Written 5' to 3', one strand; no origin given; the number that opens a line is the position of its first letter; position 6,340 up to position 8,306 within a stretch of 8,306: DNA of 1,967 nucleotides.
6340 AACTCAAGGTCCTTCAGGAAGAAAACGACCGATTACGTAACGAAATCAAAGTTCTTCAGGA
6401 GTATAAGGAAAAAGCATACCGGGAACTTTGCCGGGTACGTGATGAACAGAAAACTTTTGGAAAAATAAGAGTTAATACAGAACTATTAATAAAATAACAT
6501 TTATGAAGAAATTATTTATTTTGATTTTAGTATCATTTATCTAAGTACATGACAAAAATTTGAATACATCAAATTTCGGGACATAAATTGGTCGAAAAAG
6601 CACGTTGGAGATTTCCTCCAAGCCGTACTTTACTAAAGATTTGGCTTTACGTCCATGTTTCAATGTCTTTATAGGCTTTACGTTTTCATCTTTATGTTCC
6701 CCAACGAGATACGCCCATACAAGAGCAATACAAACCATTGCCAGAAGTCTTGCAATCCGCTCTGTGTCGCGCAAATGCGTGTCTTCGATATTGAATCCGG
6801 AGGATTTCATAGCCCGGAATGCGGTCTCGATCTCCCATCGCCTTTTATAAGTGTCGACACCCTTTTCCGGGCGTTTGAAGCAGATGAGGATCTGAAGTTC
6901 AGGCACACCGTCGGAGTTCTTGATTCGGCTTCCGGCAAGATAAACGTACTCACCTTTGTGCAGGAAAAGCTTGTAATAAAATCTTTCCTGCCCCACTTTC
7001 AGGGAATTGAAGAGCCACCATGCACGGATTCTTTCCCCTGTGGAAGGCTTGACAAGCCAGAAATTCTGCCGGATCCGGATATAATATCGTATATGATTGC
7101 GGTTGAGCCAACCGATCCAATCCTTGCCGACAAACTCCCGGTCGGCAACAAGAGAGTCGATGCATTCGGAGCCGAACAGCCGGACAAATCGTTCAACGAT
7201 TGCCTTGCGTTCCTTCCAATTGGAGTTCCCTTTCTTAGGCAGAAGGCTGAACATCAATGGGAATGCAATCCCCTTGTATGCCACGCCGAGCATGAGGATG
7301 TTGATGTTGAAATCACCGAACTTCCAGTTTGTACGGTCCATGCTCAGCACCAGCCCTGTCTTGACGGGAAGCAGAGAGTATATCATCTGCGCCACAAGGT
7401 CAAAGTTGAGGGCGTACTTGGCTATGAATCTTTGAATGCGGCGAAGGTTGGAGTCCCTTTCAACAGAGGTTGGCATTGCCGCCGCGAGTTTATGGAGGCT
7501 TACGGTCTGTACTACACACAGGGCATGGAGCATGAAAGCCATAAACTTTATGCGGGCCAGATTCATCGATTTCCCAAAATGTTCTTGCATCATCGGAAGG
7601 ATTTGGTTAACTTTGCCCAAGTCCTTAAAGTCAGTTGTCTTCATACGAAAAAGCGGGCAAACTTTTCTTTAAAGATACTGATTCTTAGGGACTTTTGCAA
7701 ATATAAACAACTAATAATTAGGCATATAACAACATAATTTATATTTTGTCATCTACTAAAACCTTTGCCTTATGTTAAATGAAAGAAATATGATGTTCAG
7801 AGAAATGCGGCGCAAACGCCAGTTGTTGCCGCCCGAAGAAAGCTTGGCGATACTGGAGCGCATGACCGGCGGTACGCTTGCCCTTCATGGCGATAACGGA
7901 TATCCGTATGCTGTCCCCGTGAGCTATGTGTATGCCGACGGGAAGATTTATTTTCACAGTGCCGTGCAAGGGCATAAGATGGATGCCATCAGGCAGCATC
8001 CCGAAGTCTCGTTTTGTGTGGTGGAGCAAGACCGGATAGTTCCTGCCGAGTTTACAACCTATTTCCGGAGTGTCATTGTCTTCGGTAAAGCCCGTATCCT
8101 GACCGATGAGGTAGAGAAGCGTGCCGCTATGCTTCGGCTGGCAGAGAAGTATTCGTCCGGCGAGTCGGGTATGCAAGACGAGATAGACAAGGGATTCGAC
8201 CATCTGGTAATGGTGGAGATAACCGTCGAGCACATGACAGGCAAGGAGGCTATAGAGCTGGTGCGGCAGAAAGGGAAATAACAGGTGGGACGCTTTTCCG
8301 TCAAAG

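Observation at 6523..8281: An IS element sits 10-30 bp upstream of a nim (5-nitroimidazole reductase) gene, the metronidazole-resistance activation architecture.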

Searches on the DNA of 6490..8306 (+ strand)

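Call 6: search_dna_similar(query=window:6490-8306:+, collection=plasmids, mode=distant, max_rows=30)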
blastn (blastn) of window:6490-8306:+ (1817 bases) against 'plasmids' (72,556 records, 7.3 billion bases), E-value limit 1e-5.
Records with a match: 12; places in all: 12; records where one place covers at least 80% of the query: 0.
Best place of each record, by identity: 95-99% 1; 60-80% 11.
By first word of the organism name: Bacteroides 11; Phocaeicola 1.
By predicted mobility (MOB-suite, as given by PLSDB): mobilizable 11; conjugative 1.
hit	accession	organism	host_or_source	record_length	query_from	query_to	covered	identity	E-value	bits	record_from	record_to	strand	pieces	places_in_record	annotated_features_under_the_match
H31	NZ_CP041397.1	Bacteroides ovatus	Homo sapiens,cell culture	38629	53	1272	67%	76.7%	0e+0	911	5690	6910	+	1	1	IS4 family transposase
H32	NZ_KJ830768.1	Bacteroides fragilis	-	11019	1286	1817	29%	98.7%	0e+0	929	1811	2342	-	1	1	nimA: nitroimidazole reductase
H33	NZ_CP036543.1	Bacteroides fragilis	Homo sapiens,blood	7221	1304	1771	26%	73.9%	3e-74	288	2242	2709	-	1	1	nim: NimABCDEF family 5-nitroimidazole reductase | nimD: 5-nitroimidazole reductase NimD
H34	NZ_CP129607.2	Bacteroides fragilis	Homo sapiens,Appendix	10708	1304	1784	26%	70.7%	2e-57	233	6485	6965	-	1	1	nim: NimABCDEF family 5-nitroimidazole reductase | nimE: 5-nitroimidazole reductase NimE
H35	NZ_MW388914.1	Phocaeicola dorei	-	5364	1304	1784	26%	70.5%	2e-56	228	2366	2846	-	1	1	nim: NimABCDEF family 5-nitroimidazole reductase | nimE: 5-nitroimidazole reductase NimE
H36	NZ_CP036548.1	Bacteroides fragilis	Homo sapiens,blood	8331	1304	1784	26%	70.3%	9e-55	224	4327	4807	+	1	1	5-nitroimidazole reductase NimE | nimE: 5-nitroimidazole reductase NimE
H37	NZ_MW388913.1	Bacteroides fragilis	-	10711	1304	1784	26%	70.3%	9e-55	224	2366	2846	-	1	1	5-nitroimidazole reductase NimE | nimE: 5-nitroimidazole reductase NimE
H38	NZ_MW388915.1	Bacteroides fragilis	-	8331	1304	1784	26%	70.3%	9e-55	224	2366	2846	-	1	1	5-nitroimidazole reductase NimE | nimE: 5-nitroimidazole reductase NimE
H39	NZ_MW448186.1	Bacteroides fragilis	-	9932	1304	1784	26%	70.3%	9e-55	224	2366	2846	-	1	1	5-nitroimidazole reductase NimE | nimE: 5-nitroimidazole reductase NimE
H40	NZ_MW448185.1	Bacteroides fragilis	-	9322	1304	1784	26%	70.3%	9e-55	224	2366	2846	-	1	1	5-nitroimidazole reductase NimE | nimE: 5-nitroimidazole reductase NimE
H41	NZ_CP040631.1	Bacteroides sp. PHL 2737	Homo sapiens,Abdominal ascites fluid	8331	1304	1784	26%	70.3%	9e-55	224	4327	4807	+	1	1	5-nitroimidazole reductase NimE | nimE: 5-nitroimidazole reductase NimE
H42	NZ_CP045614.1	Bacteroides xylanisolvens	Homo sapiens,Abscess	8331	1304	1784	26%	70.3%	9e-55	224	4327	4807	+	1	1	5-nitroimidazole reductase NimE | nimE: 5-nitroimidazole reductase NimE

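Call 9: get_annotated_region(hit=H31, flank=3000)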
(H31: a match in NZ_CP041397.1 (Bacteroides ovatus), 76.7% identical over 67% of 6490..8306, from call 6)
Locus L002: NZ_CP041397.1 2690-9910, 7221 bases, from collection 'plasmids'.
description: Bacteroides ovatus strain 3725 D1 iv plasmid unnamed2, complete sequence
organism: Bacteroides ovatus (NCBI taxid 28116)
taxonomy: Bacteria; Bacteroidota; Bacteroidia; Bacteroidales; Bacteroidaceae; Bacteroides; Bacteroides ovatus
host: -; source: Homo sapiens,cell culture; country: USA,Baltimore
typing (MOB-suite, as given by PLSDB): conjugative; replicon rep_cluster_663; relaxase MOBP; mating-pair formation MPF_T
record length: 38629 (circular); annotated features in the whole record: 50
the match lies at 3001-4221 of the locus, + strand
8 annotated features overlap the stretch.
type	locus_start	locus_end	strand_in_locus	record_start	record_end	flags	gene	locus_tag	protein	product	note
CDS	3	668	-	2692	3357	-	-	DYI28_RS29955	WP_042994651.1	M23 family metallopeptidase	-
CDS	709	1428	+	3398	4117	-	-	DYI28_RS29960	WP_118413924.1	DUF4099 domain-containing protein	-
CDS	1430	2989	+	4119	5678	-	-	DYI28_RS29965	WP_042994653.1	DUF3945 domain-containing protein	-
CDS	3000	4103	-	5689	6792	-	-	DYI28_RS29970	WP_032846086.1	IS4 family transposase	-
CDS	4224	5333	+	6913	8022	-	-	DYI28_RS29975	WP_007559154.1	toprim domain-containing protein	-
CDS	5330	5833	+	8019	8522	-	-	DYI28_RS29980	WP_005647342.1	PH domain-containing protein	-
CDS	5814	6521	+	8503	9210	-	-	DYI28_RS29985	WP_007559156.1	hypothetical protein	-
CDS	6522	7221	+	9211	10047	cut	-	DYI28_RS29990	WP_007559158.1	topoisomerase C-terminal repeat-containing protein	-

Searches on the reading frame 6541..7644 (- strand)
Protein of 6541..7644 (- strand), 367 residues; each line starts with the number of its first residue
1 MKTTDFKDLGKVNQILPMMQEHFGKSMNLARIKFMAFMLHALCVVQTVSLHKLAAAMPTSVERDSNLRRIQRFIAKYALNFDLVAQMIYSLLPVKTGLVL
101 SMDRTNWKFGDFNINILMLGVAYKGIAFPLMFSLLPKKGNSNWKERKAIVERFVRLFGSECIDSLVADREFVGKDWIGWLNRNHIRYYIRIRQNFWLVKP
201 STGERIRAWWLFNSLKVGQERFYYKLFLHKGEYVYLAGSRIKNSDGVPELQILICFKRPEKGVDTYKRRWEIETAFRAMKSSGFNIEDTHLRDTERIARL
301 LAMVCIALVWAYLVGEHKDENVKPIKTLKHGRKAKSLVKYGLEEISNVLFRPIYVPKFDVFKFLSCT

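Call 4: search_protein_families(library=ncbifam, proteins=[window:6541-7644:-])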
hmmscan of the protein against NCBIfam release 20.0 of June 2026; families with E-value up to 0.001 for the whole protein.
window:6541-7644:- (367 aa): 7 families
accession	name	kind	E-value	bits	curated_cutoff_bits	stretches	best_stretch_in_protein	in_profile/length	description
NF033591.1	transpos_IS4_2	equivalog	1.1e-87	294.3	152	1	48-355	1-324/340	IS4 family transposase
NF033559.2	transpos_IS1634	equivalog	9.7e-10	38.1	100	1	259-309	372-421/483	IS1634 family transposase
NF033590.1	transpos_IS4_3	equivalog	1.3e-07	31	160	1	261-307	270-315/405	IS4 family transposase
NF049999.1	transpos_IS701_3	equivalog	1.4e-07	30.7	170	1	263-321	310-367/412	IS701 family transposase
NF033592.1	transpos_IS4_1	equivalog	1.8e-06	27.3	115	1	263-308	281-325/332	IS4 family transposase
NF033541.0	transpos_ISH3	equivalog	0.0002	20.6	225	1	142-282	125-268/298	ISH3 family transposase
NF033540.2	transpos_IS701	equivalog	0.00096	18.5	150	0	259-311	308-359/363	IS701 family transposase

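Call 5: search_protein_families(library=pfam, proteins=[window:6541-7644:-])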
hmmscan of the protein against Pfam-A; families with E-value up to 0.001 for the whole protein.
window:6541-7644:- (367 aa): 1 family
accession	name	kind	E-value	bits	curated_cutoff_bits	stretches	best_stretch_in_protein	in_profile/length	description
PF01609.27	DDE_Tnp_1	-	1.8e-15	57.7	23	1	161-310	76-200/200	Transposase DDE domain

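Call 16: find_homologous_proteins(query=window:6541-7644:-, max_evalue=1e-20)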
Query window:6541-7644:- (367 aa): 2639 proteins with E <= 1e-20 among 4073 candidates; the best 120 are listed.
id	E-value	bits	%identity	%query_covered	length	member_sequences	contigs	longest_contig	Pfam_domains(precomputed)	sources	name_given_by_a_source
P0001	4.5e-245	830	99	100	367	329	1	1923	PF01609.28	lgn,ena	-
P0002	4.5e-226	768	92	100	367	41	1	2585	PF01609.28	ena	-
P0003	2.1e-224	762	90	100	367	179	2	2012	PF01609.28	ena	-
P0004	1.1e-218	744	87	100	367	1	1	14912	PF01609.28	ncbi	-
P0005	3.5e-217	739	87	100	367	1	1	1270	PF01609.28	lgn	-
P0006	1.4e-215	733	86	100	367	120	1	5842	PF01609.28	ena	-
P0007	1.6e-215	733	86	100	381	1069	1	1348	PF01609.28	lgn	-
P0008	2.7e-215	732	85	100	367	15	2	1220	PF01609.28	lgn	-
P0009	4.5e-215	732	85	100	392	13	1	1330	PF01609.28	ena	-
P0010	2.8e-214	729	85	100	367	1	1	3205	PF01609.28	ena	-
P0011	4.6e-214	728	86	100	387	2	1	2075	PF01609.28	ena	-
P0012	1.7e-213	727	85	100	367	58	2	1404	PF01609.28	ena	-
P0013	3.3e-212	722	83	100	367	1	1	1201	PF01609.28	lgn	-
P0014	4.0e-211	719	83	100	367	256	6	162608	PF01609.28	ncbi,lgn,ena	-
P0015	2.8e-210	716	83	100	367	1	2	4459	PF01609.28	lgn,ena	-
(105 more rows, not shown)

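Call 32: find_encoding_contigs(protein=window:6541-7644:-, flank=1500, max_places=10)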
Protein window:6541-7644:- (367 aa): 23 contigs read that carry it; 10 places shown.
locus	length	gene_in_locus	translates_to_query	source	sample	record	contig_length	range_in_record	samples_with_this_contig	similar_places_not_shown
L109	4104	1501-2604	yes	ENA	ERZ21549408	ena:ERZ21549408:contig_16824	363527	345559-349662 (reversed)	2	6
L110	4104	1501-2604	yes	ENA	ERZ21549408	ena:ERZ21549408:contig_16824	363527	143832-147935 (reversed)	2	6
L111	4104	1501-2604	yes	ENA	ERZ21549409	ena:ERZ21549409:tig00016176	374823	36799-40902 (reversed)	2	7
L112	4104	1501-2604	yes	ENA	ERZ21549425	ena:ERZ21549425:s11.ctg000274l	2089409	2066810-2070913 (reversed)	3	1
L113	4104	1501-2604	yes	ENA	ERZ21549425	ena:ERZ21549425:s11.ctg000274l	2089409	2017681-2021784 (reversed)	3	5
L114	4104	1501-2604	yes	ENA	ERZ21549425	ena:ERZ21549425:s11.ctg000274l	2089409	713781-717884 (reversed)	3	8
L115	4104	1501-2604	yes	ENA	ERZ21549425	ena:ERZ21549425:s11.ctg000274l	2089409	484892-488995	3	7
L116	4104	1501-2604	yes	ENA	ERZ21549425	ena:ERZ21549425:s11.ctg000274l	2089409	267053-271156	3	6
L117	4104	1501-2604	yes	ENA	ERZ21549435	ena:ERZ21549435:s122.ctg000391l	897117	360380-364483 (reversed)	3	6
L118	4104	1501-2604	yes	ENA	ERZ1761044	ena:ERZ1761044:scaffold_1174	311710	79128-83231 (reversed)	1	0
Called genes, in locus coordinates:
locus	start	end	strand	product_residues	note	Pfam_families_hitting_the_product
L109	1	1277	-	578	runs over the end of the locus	-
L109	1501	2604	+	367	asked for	PF01609:DDE_Tnp_1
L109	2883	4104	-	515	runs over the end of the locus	PF01076:Mob_Pre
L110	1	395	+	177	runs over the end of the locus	-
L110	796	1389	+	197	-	-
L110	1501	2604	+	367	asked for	PF01609:DDE_Tnp_1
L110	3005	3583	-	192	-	PF00210:Ferritin, PF02915:Rubrerythrin, PF21349:RUBY_RBDX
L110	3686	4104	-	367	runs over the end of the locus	PF09587:PGA_cap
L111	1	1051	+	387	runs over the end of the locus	PF00872:Transposase_mut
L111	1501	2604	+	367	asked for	PF01609:DDE_Tnp_1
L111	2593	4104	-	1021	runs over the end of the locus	PF07693:KAP_NTPase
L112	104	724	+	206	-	PF10150:RNase_E_G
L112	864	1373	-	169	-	PF01243:PNPOx_N, PF12900:Pyridox_ox_2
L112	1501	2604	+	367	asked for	PF01609:DDE_Tnp_1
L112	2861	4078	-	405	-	PF05977:MFS_3, PF07690:MFS_1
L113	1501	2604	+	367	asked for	PF01609:DDE_Tnp_1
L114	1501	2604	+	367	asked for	PF01609:DDE_Tnp_1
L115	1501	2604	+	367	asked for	PF01609:DDE_Tnp_1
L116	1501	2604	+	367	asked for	PF01609:DDE_Tnp_1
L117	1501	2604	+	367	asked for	PF01609:DDE_Tnp_1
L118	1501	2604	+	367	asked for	PF01609:DDE_Tnp_1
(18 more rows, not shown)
